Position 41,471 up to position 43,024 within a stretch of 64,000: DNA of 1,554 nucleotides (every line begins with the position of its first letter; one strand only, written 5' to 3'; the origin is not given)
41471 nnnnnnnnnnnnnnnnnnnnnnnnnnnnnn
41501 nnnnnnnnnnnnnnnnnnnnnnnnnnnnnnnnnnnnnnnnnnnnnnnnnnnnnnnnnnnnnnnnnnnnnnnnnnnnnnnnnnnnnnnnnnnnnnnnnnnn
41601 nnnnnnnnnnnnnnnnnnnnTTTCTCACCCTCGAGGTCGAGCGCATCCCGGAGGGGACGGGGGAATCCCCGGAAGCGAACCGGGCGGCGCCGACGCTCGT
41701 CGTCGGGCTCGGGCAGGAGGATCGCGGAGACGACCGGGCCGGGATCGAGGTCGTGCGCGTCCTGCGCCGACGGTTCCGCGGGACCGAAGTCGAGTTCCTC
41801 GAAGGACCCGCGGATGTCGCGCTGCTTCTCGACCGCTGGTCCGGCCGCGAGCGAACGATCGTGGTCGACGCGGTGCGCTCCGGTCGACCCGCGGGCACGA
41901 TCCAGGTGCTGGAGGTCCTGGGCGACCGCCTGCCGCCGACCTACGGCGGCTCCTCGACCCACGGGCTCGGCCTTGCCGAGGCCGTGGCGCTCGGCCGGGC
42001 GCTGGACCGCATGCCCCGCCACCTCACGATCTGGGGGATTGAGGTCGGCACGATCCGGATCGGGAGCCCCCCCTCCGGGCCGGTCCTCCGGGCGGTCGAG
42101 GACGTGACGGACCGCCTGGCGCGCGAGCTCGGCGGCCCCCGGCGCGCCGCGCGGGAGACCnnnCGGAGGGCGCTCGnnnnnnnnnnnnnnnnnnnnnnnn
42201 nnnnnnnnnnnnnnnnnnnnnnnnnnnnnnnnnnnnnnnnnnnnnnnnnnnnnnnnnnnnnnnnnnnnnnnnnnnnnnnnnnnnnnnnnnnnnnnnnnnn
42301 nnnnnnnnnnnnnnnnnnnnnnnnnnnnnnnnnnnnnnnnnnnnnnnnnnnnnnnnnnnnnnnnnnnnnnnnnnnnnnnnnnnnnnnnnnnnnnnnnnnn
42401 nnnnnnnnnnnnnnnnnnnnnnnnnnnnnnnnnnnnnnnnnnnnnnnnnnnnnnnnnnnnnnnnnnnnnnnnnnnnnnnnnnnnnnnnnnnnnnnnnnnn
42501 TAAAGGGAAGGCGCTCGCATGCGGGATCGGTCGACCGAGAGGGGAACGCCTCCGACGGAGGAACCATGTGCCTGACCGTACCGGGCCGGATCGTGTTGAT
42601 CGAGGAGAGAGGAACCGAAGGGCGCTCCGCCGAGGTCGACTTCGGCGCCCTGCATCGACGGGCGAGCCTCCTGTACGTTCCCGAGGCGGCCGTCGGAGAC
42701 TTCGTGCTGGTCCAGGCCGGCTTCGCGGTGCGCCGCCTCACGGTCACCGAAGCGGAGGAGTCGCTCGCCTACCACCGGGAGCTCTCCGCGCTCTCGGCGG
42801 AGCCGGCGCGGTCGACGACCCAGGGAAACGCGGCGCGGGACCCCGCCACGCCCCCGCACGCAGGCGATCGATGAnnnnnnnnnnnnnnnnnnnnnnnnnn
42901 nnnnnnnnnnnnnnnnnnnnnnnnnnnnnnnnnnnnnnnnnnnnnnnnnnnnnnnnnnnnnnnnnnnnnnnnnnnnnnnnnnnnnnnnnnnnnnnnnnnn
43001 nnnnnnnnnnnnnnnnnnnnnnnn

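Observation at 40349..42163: [NiFe] hydrogenase large subunit fused in-frame to its own maturation endopeptidase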

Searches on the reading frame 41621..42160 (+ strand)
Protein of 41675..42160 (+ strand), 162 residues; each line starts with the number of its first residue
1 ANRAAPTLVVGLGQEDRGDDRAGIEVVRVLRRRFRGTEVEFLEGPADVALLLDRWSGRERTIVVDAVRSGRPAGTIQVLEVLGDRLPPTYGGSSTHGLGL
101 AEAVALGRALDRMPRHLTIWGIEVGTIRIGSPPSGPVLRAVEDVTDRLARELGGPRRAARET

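Call 32: search_solved_structures(query=window:41675-42160:+, max_evalue=1, show_alignments=3)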
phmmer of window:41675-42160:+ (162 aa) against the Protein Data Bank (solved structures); distinct sequences matched with E-value up to 1: 7.
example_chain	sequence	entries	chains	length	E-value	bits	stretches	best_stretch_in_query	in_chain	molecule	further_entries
1cfz_A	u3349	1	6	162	4.6e-08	36.4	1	8-134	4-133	HYDROGENASE 2 MATURATION PROTEASE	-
2kml_A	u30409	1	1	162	7e-08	35.8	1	8-134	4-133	Maturation element for hydrogenase 2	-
5ija_A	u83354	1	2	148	9.7e-06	28.8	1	7-143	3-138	Hydrogenase-specific maturation endopeptidase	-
5zby_A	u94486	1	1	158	0.087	16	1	8-148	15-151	Hydrogenase maturation protease HycI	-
5ttx_A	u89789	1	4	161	0.15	15.2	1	7-128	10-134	Hydrogenase 2 maturation peptidase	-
4pcv_A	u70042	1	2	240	0.49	13.5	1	64-138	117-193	BdcA (YjgI)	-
5z2l_A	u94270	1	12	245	0.5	13.5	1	64-138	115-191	Cyclic-di-GMP-binding biofilm dispersal mediator protein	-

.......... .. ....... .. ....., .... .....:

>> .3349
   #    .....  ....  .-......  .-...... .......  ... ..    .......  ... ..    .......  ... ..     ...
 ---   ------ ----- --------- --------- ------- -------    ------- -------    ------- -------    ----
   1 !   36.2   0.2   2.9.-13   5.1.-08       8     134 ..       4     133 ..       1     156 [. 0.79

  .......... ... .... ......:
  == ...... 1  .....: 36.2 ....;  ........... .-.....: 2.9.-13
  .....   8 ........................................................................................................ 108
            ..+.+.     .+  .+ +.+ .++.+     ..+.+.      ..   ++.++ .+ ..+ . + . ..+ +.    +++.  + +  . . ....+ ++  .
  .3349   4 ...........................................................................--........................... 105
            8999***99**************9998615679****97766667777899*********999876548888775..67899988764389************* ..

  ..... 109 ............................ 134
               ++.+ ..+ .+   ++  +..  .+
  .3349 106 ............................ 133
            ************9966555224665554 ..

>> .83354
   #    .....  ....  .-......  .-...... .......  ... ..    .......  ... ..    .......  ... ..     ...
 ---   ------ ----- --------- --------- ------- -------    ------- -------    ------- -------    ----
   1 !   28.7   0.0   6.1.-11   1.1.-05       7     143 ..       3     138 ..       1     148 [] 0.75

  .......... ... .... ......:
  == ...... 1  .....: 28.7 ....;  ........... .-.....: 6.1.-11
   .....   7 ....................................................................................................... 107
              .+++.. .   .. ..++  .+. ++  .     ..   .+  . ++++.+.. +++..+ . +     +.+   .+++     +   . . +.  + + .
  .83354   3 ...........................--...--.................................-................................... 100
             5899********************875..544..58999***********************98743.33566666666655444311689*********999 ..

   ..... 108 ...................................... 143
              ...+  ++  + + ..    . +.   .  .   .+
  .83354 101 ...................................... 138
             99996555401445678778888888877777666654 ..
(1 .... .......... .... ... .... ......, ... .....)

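Call 45: find_homologous_proteins(query=window:41693-42160:+, max_evalue=0.00001)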
Query window:41693-42160:+ (156 aa): 53 proteins with E <= 0.00001 among 1458 candidates.
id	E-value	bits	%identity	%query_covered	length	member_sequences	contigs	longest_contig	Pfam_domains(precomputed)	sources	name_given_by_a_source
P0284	2.5e-42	162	60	93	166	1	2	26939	PF01750.24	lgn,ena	-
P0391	5.6e-36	142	54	96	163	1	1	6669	PF01750.24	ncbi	-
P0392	6.5e-35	138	54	94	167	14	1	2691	PF01750.24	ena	-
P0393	1.6e-34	137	51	83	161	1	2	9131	PF01750.24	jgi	jgi:hydrogenase maturation protease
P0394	2.8e-33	133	53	93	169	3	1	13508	PF01750.24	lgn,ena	-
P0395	2.9e-32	130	52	93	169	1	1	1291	PF01750.24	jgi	jgi:hydrogenase maturation protease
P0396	8.8e-31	125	49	95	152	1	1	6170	PF01750.24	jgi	jgi:hydrogenase maturation protease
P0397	4.3e-30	123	53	87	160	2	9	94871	PF01750.24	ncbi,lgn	-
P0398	2.2e-29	120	51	88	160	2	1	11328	PF01750.24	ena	-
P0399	8.6e-29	118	51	95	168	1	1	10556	PF01750.24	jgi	jgi:hydrogenase maturation protease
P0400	1.1e-25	108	47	95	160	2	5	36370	PF01750.24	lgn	-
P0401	2.8e-25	107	48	93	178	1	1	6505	PF01750.24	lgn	-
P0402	6.6e-25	106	48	94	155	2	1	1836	PF01750.24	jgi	jgi:hydrogenase maturation protease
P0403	1.3e-21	95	47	94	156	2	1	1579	PF01750.24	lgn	-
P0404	2.7e-21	94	44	79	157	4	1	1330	PF01750.24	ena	-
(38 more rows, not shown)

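Call 66: predict_structure(alignment_id=A5)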
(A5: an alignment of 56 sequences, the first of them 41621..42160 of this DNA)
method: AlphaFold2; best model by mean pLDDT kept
length: 180 residues; sequences in the alignment: 56
mean_pLDDT: 86.1   pTM: 0.80
mean pLDDT of the five models: 86.1, 85.4, 85.2, 84.4, 84.2
residues with pLDDT >= 90: 120; 70-90: 23; 50-70: 32; < 50: 5
segments of 3 or more residues with pLDDT < 50: 178-180
pLDDT, mean of each block of 10 residues (from residue 1): 66 62 90 96 98 94 86 93 96 94 68 73 92 95 97 98 97 56
secondary structure, 60 per line:
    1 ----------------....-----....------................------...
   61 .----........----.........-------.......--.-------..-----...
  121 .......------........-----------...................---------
elements in order: H17-20 E26-29 H36-51 E58-61 H66-73 E78-86 E94-100 H118-127 E134-141 H153-171

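Call 68: fold_search(model_id=the predicted structure, library=pdb)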
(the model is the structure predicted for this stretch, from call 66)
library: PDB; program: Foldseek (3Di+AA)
matches with E <= 10: 1147; with E <= 0.001: 14
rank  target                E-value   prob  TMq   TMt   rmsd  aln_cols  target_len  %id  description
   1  1cfz_A                3.6e-11  1.00  0.67  0.74   4.3       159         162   24  HYDROGENASE MATURATING ENDOPEPTIDASE HYBD FROM E. COLI (released 2000-03-22)
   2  5ija_A                3.1e-10  1.00  0.65  0.77   2.7       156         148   24  [NiFe] hydrogenase maturation protease HybD from Thermococcus kodakarensis (released 2016-06-01)
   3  5zby                  1.0e-09  1.00  0.61  0.69   4.0       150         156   21  Crystal structure of a [NiFe] hydrogenase maturation protease HycI from Thermococcus kodakarensis KOD1 (released 2018-03-28)
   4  2kml_MODEL_1_A        2.2e-09  1.00  0.70  0.77   2.8       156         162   27  Solution structure of an endopeptidase from Escherichia coli (released 2010-08-04)
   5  5ttx_A                2.3e-09  1.00  0.57  0.66   7.5       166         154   20  Crystal structure of hydrogenase 2 maturation peptidase from Thaumarchaeota archaeon SCGC_AB-539-E09 (released 2017-05-31)
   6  5ttx_D                3.6e-09  1.00  0.59  0.68   6.8       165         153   21  Crystal structure of hydrogenase 2 maturation peptidase from Thaumarchaeota archaeon SCGC_AB-539-E09 (released 2017-05-31)
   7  5ttx_C                5.6e-09  1.00  0.60  0.71   6.6       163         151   21  Crystal structure of hydrogenase 2 maturation peptidase from Thaumarchaeota archaeon SCGC_AB-539-E09 (released 2017-05-31)
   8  2e85_A                8.7e-09  1.00  0.58  0.66   3.9       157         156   18  Crystal Structure of the Hydrogenase 3 Maturation protease (released 2008-01-22)
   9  2e85_B                1.0e-08  1.00  0.58  0.66   3.9       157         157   18  Crystal Structure of the Hydrogenase 3 Maturation protease (released 2008-01-22)
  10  2i8l_MODEL_1_A        1.7e-07  1.00  0.58  0.66   4.2       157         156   19  Solution Structure of an endopeptidase HycI from Escherichia coli (released 2006-12-05)
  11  3pu6                  1.1e-05  1.00  0.54  0.68   4.3       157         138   21  The crystal structure of an uncharacterized protein from Wolinella succinogenes (released 2011-01-19)
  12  7c4x_B                3.7e-04  1.00  0.44  0.27  12.5       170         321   16  Crystal structure of germination protease from the spore-forming bacterium Paenisporosarcina sp. TG-20 in its inactive (released 2021-03-31)
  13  1ryn                  4.2e-04  1.00  0.48  0.45   5.8       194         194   12  Structure of the Chloroplast Group II Intron Splicing Factor CRS2 (released 2004-01-06)
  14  7c4x_A                4.2e-04  1.00  0.43  0.24  13.1       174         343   16  Crystal structure of germination protease from the spore-forming bacterium Paenisporosarcina sp. TG-20 in its inactive (released 2021-03-31)
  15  5z40_A                4.0e-03  0.96  0.39  0.34   8.7       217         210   10  Crystal structure of pyrrolidone carboxylate peptidase I from Deionococcus radiodurans R1 (released 2019-01-16)
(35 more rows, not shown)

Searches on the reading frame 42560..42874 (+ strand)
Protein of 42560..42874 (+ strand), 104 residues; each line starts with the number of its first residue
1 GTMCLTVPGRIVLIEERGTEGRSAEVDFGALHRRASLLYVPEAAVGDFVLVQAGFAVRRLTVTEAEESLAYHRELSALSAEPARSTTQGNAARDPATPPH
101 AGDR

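Call 3: search_protein_families(library=pfam, proteins=[window:42560-42874:+], max_evalue=0.01)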
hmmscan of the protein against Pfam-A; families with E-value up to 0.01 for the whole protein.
window:42560-42874:+ (104 aa): 1 family
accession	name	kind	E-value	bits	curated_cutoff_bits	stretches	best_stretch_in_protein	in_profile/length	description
PF01455.23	HupF_HypC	-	7.4e-19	68.1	28.5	1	3-71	1-64/65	HupF/HypC family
